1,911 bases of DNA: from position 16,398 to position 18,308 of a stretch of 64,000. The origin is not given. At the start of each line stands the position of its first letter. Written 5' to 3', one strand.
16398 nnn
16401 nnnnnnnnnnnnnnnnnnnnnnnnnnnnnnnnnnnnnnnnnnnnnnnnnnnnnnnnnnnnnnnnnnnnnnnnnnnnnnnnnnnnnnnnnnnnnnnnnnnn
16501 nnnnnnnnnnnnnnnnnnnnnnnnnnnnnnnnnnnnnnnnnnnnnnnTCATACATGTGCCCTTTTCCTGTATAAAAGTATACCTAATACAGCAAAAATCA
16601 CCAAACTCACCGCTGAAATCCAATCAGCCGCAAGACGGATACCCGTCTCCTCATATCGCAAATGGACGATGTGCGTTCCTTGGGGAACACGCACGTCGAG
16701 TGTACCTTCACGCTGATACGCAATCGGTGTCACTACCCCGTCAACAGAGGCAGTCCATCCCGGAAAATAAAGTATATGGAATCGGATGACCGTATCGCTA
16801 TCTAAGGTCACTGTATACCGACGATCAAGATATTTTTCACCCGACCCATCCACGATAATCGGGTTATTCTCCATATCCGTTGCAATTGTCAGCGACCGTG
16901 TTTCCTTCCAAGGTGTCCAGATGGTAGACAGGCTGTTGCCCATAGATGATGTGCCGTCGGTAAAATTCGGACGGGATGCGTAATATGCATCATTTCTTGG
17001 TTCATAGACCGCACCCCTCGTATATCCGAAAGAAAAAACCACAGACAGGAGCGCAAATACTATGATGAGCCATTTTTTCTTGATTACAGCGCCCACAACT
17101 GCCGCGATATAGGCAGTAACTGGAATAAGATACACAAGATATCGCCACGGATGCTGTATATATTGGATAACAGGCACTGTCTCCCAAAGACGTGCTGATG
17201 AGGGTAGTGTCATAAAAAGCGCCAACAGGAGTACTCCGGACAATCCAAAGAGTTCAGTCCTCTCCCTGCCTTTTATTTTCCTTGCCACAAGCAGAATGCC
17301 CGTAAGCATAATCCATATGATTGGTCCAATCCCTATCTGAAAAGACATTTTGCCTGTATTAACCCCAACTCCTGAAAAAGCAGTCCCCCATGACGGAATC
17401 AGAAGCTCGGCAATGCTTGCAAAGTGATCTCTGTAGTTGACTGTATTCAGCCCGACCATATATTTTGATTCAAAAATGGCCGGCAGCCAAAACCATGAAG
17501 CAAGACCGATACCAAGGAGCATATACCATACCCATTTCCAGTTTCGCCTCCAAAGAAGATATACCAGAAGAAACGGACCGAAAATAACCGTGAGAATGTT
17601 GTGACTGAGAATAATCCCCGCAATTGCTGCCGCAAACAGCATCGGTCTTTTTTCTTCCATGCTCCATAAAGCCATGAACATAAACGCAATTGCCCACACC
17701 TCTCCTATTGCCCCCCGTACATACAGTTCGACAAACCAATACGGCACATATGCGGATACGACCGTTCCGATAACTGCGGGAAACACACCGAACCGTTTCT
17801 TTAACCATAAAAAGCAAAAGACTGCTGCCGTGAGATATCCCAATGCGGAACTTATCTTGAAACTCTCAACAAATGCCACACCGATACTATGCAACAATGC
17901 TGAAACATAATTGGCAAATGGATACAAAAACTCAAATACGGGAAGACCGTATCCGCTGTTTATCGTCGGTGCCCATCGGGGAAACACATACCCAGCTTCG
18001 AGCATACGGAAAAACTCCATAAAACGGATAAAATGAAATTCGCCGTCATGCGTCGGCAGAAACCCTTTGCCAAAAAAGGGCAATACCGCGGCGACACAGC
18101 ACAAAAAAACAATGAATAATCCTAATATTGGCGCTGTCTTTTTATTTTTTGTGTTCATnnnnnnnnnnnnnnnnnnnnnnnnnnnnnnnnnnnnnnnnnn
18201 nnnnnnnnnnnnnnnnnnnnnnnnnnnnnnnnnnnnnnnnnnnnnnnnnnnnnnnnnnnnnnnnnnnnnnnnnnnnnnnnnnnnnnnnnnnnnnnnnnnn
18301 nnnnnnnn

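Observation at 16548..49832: Four-member expansion of a 'PTPS-related'-like polytopic membrane family, each member next to a GT2 lipid-phosphate-sugar-synthase-like gene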

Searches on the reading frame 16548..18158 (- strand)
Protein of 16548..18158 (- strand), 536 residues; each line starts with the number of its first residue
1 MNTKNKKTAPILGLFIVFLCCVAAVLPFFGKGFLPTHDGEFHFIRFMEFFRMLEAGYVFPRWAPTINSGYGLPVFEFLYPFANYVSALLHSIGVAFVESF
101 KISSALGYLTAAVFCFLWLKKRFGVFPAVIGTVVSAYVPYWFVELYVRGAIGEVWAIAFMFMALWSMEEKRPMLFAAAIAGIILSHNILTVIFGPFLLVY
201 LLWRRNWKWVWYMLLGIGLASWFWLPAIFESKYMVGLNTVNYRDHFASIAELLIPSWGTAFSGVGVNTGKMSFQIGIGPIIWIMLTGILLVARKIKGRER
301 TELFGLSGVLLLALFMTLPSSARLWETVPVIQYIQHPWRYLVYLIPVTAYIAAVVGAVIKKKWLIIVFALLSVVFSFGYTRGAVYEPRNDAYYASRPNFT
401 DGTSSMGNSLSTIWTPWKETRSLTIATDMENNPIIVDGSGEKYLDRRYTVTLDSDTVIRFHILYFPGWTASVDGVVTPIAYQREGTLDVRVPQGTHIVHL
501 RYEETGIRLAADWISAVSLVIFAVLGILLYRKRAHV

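Call 4: search_protein_families(library=pfam, proteins=[window:16548-18158:-], max_evalue=1)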
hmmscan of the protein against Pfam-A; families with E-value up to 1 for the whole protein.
window:16548-18158:- (536 aa): 2 families
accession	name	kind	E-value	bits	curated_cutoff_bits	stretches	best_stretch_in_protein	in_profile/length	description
PF09586.16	YfhO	-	1.2e-07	31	28.5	1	447-509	769-830/835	Bacterial membrane protein YfhO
PF02706.20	Wzz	-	0.088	13.6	25.5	1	354-380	8-34/91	Chain length determinant protein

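Call 10: search_protein_families(library=ncbifam, proteins=[window:16548-18158:-], max_evalue=0.01)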
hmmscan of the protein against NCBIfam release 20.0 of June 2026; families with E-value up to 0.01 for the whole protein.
window:16548-18158:- (536 aa): 1 family
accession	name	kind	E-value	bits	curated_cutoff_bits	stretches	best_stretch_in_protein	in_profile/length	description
NF046093.1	AZOBR_p60025_fam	subfamily_domain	0.0015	17.8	150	1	105-217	120-228/232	AZOBR_p60025 family cell surface glycopolymer formation protein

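Call 11: find_homologous_proteins(query=A1, max_evalue=0.00001)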
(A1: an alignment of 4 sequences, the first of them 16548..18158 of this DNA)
Query A1 (4 sequences) (536 aa, profile of the alignment): 478 proteins with E <= 0.00001 among 8000 candidates; the best 120 are listed.
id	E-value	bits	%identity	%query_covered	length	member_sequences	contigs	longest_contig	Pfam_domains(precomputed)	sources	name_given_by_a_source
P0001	1.6e-217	742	100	100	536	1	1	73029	PF09586.17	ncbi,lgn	-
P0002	3.0e-178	612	79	100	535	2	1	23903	PF09586.17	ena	-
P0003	7.4e-167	575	68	99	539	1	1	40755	-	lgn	-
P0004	9.7e-167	574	69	99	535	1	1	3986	-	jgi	jgi:hypothetical protein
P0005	1.1e-166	574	69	99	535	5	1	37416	-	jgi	-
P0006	4.2e-164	566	67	99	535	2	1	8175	-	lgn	-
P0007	1.4e-163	564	67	98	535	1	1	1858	-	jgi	jgi:hypothetical protein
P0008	5.4e-161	555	66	99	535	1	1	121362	-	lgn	-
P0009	5.8e-154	532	64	99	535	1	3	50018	-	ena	-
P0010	1.2e-148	515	61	99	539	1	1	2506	-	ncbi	-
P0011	3.9e-148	513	61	100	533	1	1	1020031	-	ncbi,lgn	ncbi:MAG: hypothetical protein WAV51_02950 [Microgenomates group bacterium]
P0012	4.3e-147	509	57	97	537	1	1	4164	PF09586.17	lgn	-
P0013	6.2e-146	506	61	99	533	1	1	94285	-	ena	-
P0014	1.0e-145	505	33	91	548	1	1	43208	PF10131.16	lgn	-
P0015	4.5e-142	493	60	95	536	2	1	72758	-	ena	-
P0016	1.8e-141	491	27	97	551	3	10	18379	PF10131.16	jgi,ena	-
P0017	2.8e-141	490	32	95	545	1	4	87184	PF10131.16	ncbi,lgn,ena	-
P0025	3.6e-135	470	27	98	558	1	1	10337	PF10131.16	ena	-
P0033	1.0e-130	455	44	97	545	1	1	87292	PF10131.16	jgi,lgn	jgi:hypothetical protein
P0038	7.5e-130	452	45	96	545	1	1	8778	PF10131.16,PF09586.17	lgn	-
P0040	3.0e-129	450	46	96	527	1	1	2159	PF10131.16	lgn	-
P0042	6.8e-129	449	45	96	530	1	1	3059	PF10131.16,PF09586.17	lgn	-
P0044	9.3e-129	449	47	99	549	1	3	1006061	PF10131.16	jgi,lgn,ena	jgi:hypothetical protein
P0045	1.4e-128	448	46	96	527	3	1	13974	PF10131.16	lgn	-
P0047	2.0e-128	448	45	96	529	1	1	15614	PF10131.16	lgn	-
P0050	5.8e-128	446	41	92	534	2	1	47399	PF10131.16,PF09586.17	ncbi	-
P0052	6.8e-128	446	48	97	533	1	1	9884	PF10131.16,PF09586.17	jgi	-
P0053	7.5e-128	446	47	96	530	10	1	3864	PF10131.16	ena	-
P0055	1.2e-127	445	47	99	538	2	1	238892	PF10131.16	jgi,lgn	jgi:hypothetical protein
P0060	2.6e-127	444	47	99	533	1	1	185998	PF10131.16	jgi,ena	-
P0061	4.8e-127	443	45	96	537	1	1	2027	PF10131.16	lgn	-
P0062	4.9e-127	443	47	94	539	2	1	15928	PF10131.16,PF09586.17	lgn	-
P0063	5.3e-127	443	49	98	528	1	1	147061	PF10131.16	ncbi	-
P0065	7.9e-127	443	47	94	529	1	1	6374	PF10131.16,PF09586.17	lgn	-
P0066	1.9e-126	441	43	95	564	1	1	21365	PF10131.16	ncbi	-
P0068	2.9e-126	441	47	100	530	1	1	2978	PF10131.16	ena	-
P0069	2.9e-126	441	28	96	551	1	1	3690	PF10131.16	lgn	-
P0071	3.2e-126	440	46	99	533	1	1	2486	PF10131.16,PF09586.17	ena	-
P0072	3.3e-126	440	46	99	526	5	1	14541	PF10131.16,PF09586.17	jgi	-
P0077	8.6e-126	439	46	93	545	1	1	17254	PF10131.16,PF09586.17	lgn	-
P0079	1.0e-125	439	45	95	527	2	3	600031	PF10131.16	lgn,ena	-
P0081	1.8e-125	438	44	97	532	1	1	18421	PF10131.16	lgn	-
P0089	7.0e-125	436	49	95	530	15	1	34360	PF10131.16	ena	-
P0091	7.9e-125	436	46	99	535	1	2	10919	PF10131.16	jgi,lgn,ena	jgi:hypothetical protein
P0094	1.4e-124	435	47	96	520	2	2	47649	PF10131.16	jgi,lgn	jgi:uncharacterized membrane protein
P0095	1.5e-124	435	46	97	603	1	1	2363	PF10131.16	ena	-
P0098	2.3e-124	434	46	97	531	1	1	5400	PF10131.16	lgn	-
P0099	2.4e-124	434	42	97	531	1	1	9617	PF10131.16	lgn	-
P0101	4.4e-124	433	45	99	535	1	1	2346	PF10131.16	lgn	-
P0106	1.1e-123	432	45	97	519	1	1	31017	PF10131.16,PF09586.17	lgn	-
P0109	1.8e-123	431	46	96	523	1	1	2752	PF10131.16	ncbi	-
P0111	2.0e-123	431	46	97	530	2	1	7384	PF10131.16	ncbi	-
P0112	2.0e-123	431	46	97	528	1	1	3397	PF10131.16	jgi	-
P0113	2.1e-123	431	49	97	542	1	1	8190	PF10131.16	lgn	-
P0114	2.2e-123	431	48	98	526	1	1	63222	PF10131.16,PF09586.17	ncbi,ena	-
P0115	3.9e-123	430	48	98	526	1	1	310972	PF10131.16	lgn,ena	-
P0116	3.9e-123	430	45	98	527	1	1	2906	PF10131.16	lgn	-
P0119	4.8e-123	430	44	99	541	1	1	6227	PF10131.16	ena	-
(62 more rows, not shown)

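Call 12: search_solved_structures(query=A1, max_evalue=10)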
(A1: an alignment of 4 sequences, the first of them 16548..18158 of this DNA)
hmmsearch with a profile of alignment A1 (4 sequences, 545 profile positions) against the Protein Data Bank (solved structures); distinct sequences matched with E-value up to 10: 3.
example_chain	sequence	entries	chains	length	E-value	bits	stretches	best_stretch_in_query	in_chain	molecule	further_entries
8wey_L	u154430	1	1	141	0.65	12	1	512-540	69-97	Photosystem I reaction center subunit XI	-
7blz_L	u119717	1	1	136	1.2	11.1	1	512-540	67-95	Photosystem I reaction center subunit XI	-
4v8p_BV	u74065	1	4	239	1.4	10.9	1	33-98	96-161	60S RIBOSOMAL PROTEIN L7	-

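Call 19: find_encoding_contigs(protein=P0001, flank=10000, max_places=3)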
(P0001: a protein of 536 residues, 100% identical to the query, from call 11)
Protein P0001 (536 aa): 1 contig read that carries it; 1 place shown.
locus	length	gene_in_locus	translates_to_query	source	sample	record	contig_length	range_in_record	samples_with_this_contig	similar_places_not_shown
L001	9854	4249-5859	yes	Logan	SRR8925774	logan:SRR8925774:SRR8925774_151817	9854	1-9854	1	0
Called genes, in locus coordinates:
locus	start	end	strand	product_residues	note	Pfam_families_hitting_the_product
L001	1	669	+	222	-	?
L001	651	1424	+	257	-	PF00535:Glycos_transf_2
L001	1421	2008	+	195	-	-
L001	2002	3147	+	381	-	PF13231:PMT_2 (weak)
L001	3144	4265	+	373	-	PF26314:MptA_B_family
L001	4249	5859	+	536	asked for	PF09586:YfhO (faint)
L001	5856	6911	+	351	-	PF13439:Glyco_transf_4, PF13579:Glyco_trans_4_4 (weak), PF20706:GT4-conflict, PF00534:Glycos_transf_1, PF13692:Glyco_trans_1_4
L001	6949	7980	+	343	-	-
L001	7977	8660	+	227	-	PF00535:Glycos_transf_2, PF10111:Glyco_tranf_2_2, PF13641:Glyco_tranf_2_3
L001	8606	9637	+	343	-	PF05368:NmrA (weak), PF01073:3Beta_HSD, PF01370:Epimerase, PF07993:NAD_binding_4 (faint), PF13460:NAD_binding_10, PF16363:GDP_Man_Dehyd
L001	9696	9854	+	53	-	?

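Call 24: predict_structure(alignment_id=A2)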
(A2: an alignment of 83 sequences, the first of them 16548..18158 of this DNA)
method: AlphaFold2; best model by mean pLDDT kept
length: 536 residues; sequences in the alignment: 83
mean_pLDDT: 92.8   pTM: 0.92
mean pLDDT of the five models: 92.8, 92.2, 92.2, 91.2, 90.8
residues with pLDDT >= 90: 428; 70-90: 100; 50-70: 6; < 50: 2
segments of 3 or more residues with pLDDT < 50: none
pLDDT, mean of each block of 10 residues (from residue 1): 74 97 92 77 92 96 92 92 97 95 97 98 97 97 91 97 97 98 96 95 90 98 95 87 92 84 80 92 97 95 95 97 94 93 97 97 97 93 84 86 78 91 92 85 93 97 97 98 96 97 97 98 96 86
secondary structure, 60 per line:
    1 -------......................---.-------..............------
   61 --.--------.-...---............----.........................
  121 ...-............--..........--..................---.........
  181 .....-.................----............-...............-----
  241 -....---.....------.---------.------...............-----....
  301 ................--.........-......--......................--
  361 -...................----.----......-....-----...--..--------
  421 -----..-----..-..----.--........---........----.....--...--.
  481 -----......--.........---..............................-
elements in order: H8-29 H41-54 H80-91 H96-123 H125-136 H139-148 H151-168 H172-185 H187-203 H208-219 H221-233 H242-245 H249-253 H277-291 H297-316 H319-327 H329-334 H337-358 H362-380 H390-395 H397-400 E445-452 E456-463 E468-472 E475-477 E486-491 E494-502 H506-535

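Call 28: fold_search(model_id=the predicted structure, library=pdb)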
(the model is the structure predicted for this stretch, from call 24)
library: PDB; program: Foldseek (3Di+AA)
matches with E <= 10: 250; with E <= 0.001: 12
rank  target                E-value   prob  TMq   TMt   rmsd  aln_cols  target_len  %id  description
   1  6s7t_A                2.4e-04  1.00  0.39  0.31  15.1       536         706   12  Cryo-EM structure of human oligosaccharyltransferase complex OST-B (released 2019-12-18)
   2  8age_A                2.7e-04  1.00  0.45  0.38   7.9       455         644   12  Structure of yeast oligosaccharylransferase complex with acceptor peptide bound (released 2022-12-07)
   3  9s6t_A                2.7e-04  1.00  0.38  0.42   7.1       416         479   14  Ternary cryo-EM structure of chicken ALG12 with Dol25-PP-GlcNAc2Man7, Dol25-P-Man, and Fab (released 2026-03-18)
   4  7oci_F                3.3e-04  1.00  0.41  0.36  11.7       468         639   12  Cryo-EM structure of yeast Ost6p containing oligosaccharyltransferase complex (released 2022-02-16)
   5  3waj                  4.1e-04  1.00  0.35  0.25  14.7       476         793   14  Crystal structure of the Archaeoglobus fulgidus oligosaccharyltransferase (O29867_ARCFU) complex with Zn and sulfate (released 2013-10-30)
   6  5gmy_A                4.7e-04  1.00  0.36  0.24  15.1       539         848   14  Crystal structure of the Archaeoglobus fulgidus oligosaccharyltransferase (O29867_ARCFU) tethered with an acceptor pep (released 2017-02-01)
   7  5ogl_A                5.4e-04  1.00  0.42  0.33   8.2       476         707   13  Structure of bacterial oligosaccharyltransferase PglB in complex with an acceptor peptide and an lipid-linked oligosac (released 2017-10-25)
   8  6gxc_A                7.3e-04  1.00  0.42  0.33   8.2       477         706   12  Bacterial oligosaccharyltransferase PglB in complex with an inhibitory peptide and a reactive lipid-linked oligosaccha (released 2018-11-14)
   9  8agb_A                8.0e-04  1.00  0.45  0.38  11.1       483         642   13  Structure of yeast oligosaccharylransferase complex with lipid-linked oligosaccharide bound (released 2022-12-07)
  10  3rce_A                8.4e-04  1.00  0.38  0.31  10.8       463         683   14  Bacterial oligosaccharyltransferase PglB (released 2011-06-15)
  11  6w98_A                9.5e-04  1.00  0.47  0.21   5.4       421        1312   13  Single-Particle Cryo-EM Structure of Arabinofuranosyltransferase AftD from Mycobacteria (released 2020-05-13)
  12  6s7o_A                9.5e-04  1.00  0.39  0.32  17.7       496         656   12  Cryo-EM structure of human oligosaccharyltransferase complex OST-A (released 2019-12-18)
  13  8pn9_A                1.3e-03  1.00  0.45  0.38   7.7       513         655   11  Structure of human oligosaccharyltransferase OST-A complex bound to NGI-1 (released 2024-05-08)
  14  6ezn_F                1.7e-03  1.00  0.38  0.32  13.6       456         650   14  Cryo-EM structure of the yeast oligosaccharyltransferase (OST) complex (released 2018-01-17)
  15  8agc_A                1.9e-03  1.00  0.37  0.30  15.7       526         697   12  Structure of yeast oligosaccharylransferase complex with lipid-linked oligosaccharide and non-acceptor peptide bound (released 2022-12-07)
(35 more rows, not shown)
